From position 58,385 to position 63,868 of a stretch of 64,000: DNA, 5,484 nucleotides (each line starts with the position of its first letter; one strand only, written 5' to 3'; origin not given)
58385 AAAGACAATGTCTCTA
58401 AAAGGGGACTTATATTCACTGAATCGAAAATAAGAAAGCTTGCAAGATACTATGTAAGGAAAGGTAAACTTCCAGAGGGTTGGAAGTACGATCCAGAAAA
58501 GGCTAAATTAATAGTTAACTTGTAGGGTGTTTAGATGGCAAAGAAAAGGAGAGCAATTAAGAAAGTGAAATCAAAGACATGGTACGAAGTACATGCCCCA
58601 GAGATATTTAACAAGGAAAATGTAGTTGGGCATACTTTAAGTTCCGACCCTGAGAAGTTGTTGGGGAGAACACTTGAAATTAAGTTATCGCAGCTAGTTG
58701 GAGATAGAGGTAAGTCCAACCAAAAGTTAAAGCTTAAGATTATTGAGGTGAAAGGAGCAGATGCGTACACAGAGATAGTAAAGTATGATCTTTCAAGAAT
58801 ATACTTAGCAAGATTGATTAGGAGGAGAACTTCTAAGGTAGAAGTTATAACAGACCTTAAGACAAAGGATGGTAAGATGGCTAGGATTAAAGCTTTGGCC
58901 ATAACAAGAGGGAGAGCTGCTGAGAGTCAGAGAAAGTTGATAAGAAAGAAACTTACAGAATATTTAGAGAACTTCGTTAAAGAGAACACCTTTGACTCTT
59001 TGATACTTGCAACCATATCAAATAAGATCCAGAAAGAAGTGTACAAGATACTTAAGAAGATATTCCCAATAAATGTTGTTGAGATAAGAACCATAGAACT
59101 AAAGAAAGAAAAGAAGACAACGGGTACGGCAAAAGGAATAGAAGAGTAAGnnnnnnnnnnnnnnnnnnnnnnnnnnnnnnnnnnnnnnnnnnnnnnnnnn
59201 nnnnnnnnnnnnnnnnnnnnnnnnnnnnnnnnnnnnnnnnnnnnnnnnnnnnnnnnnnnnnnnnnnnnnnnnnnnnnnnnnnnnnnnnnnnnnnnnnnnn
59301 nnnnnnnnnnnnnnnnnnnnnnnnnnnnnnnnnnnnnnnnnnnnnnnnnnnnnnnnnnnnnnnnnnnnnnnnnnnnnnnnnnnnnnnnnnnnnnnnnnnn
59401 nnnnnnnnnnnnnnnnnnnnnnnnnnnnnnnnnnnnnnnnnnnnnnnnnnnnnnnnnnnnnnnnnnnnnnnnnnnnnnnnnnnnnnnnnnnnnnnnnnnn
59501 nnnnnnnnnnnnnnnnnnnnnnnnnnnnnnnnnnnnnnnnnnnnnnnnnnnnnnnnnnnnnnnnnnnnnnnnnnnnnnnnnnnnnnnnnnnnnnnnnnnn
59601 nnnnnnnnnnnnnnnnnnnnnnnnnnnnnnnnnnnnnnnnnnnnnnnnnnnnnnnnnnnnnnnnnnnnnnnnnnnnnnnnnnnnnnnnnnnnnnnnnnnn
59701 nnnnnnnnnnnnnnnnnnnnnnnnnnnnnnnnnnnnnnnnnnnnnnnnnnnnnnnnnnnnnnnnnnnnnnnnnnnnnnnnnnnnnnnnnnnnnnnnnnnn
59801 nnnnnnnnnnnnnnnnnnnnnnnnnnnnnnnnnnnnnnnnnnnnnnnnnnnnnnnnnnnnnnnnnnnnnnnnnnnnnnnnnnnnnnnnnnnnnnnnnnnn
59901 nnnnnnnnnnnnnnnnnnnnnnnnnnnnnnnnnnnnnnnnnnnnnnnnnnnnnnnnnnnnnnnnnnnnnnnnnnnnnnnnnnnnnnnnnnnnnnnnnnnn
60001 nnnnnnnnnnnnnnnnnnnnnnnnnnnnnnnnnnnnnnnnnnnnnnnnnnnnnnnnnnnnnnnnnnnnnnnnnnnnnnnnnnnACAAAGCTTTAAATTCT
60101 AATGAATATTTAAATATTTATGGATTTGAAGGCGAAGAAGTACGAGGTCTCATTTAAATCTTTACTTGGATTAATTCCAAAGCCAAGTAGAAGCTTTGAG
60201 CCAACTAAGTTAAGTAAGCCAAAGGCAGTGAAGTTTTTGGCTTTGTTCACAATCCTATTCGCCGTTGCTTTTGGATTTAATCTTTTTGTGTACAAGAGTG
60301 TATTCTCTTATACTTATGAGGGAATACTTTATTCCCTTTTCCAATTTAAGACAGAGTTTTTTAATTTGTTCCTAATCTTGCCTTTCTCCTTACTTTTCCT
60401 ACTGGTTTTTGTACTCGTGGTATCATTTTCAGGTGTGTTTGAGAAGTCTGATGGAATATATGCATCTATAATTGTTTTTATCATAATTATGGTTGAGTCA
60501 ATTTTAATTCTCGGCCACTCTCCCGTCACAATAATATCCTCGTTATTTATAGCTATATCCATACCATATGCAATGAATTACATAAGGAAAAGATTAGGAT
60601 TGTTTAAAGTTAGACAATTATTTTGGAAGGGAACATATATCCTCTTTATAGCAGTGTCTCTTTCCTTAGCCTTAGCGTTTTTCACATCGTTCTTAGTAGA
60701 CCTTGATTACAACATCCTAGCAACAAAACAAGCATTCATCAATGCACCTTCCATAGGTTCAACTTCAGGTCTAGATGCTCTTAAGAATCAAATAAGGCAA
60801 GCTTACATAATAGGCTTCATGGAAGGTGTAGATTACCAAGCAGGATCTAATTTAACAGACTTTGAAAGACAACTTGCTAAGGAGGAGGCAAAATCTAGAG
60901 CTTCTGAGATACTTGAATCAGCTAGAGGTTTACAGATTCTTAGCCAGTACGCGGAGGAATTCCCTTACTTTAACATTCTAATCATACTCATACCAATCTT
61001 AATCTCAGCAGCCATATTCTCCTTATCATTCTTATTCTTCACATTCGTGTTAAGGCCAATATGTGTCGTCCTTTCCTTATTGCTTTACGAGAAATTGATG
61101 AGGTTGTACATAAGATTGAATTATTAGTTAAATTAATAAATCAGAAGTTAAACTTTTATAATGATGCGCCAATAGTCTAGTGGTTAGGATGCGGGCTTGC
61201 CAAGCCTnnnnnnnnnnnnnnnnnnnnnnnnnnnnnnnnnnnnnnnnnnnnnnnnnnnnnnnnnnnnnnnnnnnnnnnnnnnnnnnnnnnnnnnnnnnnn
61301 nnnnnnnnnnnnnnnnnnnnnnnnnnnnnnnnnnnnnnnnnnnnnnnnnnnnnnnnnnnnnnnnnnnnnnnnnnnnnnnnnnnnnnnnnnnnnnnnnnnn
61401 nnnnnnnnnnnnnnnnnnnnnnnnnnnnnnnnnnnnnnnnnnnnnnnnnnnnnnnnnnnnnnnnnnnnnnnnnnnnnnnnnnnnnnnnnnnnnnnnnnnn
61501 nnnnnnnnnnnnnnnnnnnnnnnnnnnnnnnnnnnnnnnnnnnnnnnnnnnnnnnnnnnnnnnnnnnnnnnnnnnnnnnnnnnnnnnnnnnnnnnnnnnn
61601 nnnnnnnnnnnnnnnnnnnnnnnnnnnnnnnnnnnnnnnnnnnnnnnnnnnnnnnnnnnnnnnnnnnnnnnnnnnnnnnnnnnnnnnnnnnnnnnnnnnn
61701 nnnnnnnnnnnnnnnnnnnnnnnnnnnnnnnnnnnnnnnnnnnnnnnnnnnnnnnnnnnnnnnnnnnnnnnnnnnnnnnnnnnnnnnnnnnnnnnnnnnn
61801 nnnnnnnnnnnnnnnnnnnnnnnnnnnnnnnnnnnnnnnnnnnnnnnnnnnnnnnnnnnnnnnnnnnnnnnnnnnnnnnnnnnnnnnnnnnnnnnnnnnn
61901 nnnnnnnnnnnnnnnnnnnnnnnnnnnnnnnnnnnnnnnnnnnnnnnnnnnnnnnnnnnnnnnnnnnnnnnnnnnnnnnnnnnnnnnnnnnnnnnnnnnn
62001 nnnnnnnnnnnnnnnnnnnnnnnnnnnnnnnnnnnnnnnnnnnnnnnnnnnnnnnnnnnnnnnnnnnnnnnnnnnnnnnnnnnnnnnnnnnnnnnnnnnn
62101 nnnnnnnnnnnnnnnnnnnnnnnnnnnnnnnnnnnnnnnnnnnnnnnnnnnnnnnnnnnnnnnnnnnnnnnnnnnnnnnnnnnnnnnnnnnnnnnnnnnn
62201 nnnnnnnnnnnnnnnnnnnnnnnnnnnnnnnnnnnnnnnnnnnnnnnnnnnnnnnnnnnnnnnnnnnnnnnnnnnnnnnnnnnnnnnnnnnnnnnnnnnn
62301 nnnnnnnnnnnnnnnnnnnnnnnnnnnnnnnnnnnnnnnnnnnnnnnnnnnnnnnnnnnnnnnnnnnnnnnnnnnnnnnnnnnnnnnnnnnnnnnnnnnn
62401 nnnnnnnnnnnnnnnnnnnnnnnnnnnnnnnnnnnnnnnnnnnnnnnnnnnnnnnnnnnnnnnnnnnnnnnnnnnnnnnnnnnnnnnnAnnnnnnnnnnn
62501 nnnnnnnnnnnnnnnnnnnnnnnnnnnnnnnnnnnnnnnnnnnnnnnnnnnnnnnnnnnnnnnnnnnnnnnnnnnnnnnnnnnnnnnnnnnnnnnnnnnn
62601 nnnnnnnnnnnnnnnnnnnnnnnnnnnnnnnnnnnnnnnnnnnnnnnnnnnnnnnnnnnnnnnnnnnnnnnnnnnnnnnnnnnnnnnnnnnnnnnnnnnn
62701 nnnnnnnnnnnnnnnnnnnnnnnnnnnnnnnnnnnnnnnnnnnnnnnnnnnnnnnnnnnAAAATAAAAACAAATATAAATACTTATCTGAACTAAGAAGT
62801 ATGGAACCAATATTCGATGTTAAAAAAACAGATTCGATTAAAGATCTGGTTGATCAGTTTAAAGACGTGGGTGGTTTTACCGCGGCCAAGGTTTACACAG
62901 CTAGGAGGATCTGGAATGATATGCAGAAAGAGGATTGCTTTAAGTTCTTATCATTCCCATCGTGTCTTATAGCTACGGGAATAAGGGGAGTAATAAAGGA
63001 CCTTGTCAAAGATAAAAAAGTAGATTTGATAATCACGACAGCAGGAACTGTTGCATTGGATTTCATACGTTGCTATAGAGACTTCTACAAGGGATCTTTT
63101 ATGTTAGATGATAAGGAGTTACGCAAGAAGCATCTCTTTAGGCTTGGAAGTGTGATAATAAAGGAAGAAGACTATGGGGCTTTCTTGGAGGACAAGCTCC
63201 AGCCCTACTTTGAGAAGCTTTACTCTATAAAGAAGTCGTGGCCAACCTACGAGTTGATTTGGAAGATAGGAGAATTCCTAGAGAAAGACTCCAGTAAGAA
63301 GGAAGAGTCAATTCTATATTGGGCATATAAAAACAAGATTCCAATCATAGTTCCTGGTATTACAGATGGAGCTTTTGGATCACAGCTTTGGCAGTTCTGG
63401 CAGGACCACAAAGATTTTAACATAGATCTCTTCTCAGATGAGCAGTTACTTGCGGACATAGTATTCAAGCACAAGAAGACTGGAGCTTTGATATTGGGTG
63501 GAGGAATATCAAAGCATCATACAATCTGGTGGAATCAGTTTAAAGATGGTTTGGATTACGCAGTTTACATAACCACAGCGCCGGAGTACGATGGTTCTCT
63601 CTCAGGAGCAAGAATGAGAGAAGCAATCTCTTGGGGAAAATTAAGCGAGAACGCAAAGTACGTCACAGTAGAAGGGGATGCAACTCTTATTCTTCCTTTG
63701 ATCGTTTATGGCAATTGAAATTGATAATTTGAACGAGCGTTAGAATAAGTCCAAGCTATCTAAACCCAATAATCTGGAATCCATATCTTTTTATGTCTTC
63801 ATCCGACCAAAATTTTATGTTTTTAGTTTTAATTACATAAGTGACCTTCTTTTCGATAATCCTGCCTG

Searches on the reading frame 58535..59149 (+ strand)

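Call 60: search_protein_families(library=pfam, proteins=[window:58535-59149:+], max_evalue=0.001)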
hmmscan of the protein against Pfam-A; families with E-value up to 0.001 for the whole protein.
window:58535-59149:+ (204 aa): 1 family
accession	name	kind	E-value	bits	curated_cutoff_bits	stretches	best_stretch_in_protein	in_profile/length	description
PF01015.23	Ribosomal_S3Ae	-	2.1e-51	174.7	29.3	1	3-191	2-189/191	Ribosomal S3Ae family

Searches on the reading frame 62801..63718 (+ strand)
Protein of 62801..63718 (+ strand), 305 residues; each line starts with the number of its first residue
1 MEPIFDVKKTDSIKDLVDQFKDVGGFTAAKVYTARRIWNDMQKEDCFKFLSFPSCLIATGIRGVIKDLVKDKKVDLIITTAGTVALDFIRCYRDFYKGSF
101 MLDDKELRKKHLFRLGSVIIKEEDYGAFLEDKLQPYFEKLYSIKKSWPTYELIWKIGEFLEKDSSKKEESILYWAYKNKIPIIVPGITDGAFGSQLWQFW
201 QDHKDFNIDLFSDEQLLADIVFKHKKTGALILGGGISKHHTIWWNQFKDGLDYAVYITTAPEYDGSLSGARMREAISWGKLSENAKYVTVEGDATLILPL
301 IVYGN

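Call 60: search_protein_families(library=pfam, proteins=[window:62801-63718:+], max_evalue=0.001)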
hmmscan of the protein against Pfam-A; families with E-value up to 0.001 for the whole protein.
window:62801-63718:+ (305 aa): 1 family
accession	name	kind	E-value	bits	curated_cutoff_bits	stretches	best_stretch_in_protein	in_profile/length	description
PF01916.23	DS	-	1.2e-106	356.7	27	1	15-303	1-286/288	Deoxyhypusine synthase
